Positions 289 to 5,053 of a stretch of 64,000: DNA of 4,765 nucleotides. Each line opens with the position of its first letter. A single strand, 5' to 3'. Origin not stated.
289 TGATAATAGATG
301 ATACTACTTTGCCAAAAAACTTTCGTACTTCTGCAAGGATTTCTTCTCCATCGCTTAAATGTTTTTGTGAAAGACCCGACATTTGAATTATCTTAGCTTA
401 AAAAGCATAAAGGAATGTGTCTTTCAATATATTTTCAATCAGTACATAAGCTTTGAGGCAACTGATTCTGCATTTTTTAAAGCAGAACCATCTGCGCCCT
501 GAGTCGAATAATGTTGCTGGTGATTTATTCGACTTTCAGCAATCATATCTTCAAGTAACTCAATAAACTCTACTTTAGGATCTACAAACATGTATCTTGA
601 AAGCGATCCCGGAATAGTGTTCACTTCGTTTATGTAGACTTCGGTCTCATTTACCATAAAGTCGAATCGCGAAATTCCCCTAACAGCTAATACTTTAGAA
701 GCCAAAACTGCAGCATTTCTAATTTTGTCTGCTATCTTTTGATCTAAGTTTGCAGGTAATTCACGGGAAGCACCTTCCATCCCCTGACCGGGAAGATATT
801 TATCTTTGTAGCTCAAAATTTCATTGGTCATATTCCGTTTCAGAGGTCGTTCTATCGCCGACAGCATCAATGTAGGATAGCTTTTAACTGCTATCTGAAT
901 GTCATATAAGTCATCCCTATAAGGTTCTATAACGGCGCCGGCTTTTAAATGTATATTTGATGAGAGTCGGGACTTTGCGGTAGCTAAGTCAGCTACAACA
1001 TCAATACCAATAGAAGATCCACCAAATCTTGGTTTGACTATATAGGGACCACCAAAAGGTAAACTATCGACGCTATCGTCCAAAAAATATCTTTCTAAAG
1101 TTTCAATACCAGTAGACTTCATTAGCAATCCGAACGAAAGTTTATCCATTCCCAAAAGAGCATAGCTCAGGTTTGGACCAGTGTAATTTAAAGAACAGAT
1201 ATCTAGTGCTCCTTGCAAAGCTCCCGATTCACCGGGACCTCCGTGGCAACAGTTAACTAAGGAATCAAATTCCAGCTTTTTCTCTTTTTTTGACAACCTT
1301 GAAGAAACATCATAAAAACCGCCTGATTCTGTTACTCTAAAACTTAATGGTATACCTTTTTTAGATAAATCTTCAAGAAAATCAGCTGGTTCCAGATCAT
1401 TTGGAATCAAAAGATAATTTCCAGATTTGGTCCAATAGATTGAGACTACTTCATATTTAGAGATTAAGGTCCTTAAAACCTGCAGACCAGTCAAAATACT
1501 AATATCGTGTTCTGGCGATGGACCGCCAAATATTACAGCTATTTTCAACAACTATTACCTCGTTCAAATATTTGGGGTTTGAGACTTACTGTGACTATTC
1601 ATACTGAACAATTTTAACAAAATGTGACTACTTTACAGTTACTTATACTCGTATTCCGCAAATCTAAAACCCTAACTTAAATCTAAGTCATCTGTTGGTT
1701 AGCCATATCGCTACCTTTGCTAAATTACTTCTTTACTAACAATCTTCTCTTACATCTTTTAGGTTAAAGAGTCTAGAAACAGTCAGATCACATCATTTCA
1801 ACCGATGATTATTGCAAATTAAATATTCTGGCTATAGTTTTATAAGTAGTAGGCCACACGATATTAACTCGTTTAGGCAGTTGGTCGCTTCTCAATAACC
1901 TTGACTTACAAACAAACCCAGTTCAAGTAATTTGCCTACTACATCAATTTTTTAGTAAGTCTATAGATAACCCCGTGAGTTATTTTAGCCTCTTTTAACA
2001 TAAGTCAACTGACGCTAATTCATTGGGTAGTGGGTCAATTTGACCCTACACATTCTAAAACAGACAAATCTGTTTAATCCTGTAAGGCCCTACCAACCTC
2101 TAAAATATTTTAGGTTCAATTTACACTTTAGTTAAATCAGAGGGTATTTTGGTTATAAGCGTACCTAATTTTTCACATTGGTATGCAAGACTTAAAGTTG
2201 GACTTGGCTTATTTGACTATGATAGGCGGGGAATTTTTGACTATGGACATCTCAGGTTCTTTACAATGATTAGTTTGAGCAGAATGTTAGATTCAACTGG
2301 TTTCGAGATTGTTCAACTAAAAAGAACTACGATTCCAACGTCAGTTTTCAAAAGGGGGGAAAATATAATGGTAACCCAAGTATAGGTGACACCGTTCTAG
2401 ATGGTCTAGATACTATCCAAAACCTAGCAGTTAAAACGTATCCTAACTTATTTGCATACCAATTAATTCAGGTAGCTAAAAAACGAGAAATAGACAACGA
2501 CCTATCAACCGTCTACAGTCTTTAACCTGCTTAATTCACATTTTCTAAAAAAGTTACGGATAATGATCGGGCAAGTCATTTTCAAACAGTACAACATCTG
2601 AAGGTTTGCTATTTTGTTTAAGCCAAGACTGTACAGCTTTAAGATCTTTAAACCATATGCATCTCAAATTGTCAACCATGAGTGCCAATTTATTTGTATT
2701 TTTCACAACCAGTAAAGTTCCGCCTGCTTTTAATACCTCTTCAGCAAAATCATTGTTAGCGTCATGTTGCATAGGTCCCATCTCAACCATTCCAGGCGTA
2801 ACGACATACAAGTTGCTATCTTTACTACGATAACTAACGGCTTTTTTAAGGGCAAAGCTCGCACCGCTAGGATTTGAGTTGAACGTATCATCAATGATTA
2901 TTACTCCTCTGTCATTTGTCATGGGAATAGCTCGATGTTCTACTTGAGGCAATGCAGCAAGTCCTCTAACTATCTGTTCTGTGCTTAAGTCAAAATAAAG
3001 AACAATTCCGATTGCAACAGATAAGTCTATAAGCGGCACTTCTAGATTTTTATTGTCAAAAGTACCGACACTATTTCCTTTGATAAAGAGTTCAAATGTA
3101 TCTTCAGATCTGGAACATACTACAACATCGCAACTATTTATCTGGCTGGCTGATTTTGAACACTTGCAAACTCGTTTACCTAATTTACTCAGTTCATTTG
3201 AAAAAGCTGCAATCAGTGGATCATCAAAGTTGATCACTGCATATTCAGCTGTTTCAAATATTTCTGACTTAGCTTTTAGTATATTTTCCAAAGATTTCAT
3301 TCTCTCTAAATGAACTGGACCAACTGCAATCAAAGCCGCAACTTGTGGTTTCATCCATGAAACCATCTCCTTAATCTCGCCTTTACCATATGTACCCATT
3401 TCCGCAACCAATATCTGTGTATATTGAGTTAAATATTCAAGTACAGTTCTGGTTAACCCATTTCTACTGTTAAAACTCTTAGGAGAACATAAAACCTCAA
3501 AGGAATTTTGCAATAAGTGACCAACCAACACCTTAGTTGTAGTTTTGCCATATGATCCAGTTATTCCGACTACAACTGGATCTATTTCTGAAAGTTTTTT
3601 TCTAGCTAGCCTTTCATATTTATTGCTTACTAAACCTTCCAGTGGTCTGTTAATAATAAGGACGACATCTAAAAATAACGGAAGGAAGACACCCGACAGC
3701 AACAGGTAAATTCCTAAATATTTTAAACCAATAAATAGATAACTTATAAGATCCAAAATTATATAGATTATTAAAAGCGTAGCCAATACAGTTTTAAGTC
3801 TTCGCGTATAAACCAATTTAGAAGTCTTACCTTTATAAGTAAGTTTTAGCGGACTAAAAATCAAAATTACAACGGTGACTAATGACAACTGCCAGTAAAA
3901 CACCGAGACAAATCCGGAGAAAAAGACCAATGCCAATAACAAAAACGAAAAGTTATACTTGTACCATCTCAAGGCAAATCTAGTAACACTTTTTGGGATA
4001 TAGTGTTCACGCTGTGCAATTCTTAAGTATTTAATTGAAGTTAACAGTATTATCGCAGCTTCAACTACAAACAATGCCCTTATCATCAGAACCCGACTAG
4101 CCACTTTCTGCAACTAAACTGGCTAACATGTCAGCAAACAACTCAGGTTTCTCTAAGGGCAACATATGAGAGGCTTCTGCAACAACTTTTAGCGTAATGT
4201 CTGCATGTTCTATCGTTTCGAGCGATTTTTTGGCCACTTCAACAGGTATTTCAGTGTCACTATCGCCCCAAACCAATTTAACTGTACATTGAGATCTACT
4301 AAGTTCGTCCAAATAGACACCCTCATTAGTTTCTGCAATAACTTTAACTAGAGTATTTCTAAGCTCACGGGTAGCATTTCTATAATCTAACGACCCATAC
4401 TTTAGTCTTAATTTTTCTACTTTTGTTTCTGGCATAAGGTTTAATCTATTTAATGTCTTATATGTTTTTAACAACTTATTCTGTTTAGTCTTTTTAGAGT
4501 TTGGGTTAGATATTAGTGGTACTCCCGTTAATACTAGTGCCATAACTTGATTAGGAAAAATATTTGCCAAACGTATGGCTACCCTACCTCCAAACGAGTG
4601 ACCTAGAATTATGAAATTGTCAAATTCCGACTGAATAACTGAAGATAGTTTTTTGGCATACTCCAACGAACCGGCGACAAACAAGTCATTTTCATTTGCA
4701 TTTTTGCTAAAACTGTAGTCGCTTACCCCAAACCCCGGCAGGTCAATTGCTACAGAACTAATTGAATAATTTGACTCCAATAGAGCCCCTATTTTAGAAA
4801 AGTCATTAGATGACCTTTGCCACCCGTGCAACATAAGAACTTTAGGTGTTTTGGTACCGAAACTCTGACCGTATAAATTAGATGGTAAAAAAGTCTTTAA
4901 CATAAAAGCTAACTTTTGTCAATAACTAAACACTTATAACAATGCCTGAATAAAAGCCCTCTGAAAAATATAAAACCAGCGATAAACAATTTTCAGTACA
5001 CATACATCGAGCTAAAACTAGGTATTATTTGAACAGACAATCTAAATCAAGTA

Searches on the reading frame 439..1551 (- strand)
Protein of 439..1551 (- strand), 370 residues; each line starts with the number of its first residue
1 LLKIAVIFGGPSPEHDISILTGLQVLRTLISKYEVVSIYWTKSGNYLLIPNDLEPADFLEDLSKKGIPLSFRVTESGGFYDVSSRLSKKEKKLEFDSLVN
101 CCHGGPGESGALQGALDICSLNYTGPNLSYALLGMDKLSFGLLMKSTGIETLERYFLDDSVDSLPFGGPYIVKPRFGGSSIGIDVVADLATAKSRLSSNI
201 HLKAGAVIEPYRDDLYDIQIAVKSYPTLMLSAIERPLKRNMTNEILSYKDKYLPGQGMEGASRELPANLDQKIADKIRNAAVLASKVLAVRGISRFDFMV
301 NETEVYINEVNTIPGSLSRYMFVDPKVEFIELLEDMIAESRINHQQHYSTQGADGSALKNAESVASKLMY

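Call 70: search_protein_families(library=pfam, proteins=[window:439-1551:-], max_evalue=0.001)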
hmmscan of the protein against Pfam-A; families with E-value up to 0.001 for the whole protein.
window:439-1551:- (370 aa): 2 families
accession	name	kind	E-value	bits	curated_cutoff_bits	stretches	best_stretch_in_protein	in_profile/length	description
PF07478.18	Dala_Dala_lig_C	-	1.1e-23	84.2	24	1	167-322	36-184/204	D-ala D-ala ligase C-terminus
PF01820.27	Dala_Dala_lig_N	-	1.3e-21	77.8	34.6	1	3-126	1-121/121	D-ala D-ala ligase N-terminus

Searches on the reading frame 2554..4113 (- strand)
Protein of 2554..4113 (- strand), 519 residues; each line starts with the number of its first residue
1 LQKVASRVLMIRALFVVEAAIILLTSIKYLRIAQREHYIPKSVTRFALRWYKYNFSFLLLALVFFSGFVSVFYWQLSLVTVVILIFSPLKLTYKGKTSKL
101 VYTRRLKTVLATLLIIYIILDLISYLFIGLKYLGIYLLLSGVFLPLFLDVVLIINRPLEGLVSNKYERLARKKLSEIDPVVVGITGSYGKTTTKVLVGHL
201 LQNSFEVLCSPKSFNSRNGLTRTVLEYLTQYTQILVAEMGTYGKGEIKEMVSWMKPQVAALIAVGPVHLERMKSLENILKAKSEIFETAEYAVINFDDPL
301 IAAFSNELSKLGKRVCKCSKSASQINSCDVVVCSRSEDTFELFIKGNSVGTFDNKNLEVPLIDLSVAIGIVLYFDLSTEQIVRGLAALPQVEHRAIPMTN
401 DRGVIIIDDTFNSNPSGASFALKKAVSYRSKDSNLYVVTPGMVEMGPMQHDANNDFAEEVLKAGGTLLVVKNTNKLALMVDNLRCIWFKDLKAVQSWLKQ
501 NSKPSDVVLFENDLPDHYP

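Call 70: search_protein_families(library=pfam, proteins=[window:2554-4113:-], max_evalue=0.001)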
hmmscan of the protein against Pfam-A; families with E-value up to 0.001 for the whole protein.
window:2554-4113:- (519 aa): 2 families
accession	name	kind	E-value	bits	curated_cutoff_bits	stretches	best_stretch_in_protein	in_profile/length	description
PF08245.18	Mur_ligase_M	-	6.6e-29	101.7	24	1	184-348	1-177/200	Mur ligase middle domain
PF02875.26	Mur_ligase_C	-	1.1e-06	29.9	28.4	1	398-510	6-123/127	Mur ligase, glutamate ligase domain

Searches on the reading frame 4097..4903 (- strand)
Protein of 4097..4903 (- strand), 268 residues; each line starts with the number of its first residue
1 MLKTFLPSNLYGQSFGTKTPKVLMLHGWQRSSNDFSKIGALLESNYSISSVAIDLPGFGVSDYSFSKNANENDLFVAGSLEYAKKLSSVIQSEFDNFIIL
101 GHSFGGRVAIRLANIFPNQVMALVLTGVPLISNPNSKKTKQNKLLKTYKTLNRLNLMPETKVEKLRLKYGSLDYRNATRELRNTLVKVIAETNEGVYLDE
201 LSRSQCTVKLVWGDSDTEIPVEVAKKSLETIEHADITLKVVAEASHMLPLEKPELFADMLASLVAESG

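Call 70: search_protein_families(library=pfam, proteins=[window:4097-4903:-], max_evalue=0.001)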
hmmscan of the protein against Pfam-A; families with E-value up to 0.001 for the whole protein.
window:4097-4903:- (268 aa): 8 families
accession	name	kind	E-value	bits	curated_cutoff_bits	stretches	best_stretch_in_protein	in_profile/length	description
PF00561.26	Abhydrolase_1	-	6.2e-14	52.7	25.8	1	22-141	3-113/245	alpha/beta hydrolase fold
PF12697.13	Abhydrolase_6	-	1.6e-13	52.3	26.3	1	22-258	1-216/217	Alpha/beta hydrolase family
PF12146.15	Hydrolase_4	-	2.7e-13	50.2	27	1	21-252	6-238/239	Serine aminopeptidase, S33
PF07819.20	PGAP1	-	2e-06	28.2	24.3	1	22-154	7-150/233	PGAP1-like alpha/beta domain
PF20408.4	Abhydrolase_11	-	2.5e-05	24.6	27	1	84-146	66-125/193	Alpha/beta hydrolase domain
PF06342.18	DUF1057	-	4.6e-05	23.1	21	1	20-140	36-142/297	Alpha/beta hydrolase of unknown function (DUF1057)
PF06500.17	FrsA-like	-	0.00048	19.5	22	1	17-148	192-317/414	Esterase FrsA-like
PF00975.26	Thioesterase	-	0.00077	20.2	26.4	0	22-186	3-160/226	Thioesterase domain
